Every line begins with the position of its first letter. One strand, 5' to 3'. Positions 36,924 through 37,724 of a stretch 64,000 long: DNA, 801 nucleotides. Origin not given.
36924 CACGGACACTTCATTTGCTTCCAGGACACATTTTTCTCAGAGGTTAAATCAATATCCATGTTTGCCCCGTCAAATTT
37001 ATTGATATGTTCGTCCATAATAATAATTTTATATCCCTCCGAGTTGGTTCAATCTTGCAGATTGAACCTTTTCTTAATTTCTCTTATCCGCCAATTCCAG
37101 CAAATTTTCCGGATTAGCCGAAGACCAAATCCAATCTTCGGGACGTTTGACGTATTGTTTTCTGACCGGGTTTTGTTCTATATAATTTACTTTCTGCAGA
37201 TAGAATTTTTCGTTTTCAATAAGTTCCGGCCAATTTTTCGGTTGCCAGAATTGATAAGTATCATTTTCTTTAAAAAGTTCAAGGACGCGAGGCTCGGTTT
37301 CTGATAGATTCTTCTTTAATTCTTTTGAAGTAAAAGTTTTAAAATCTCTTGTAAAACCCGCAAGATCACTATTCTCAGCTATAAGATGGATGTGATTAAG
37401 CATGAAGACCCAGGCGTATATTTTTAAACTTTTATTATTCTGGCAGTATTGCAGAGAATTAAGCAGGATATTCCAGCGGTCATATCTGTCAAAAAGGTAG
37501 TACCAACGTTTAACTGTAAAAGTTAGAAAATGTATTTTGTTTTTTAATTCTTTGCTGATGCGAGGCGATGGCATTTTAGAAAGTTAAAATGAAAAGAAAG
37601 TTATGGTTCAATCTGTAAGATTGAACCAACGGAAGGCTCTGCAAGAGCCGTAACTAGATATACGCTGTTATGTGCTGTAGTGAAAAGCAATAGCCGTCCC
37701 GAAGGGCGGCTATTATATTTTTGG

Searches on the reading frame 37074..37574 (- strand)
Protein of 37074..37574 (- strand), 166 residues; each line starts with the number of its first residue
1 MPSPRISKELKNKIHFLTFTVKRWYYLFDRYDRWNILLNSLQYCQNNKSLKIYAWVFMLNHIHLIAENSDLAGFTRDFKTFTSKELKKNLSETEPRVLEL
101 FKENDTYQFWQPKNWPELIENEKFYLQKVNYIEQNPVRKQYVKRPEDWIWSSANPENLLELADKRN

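Call 85: search_protein_families(library=pfam, proteins=[window:37074-37574:-], max_evalue=0.01)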
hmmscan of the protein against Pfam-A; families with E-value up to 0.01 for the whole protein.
window:37074-37574:- (166 aa): 1 family
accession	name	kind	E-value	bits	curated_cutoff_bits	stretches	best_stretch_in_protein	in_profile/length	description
PF01797.21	Y1_Tnp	-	0.00021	21.8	23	1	13-96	6-90/121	Transposase IS200 like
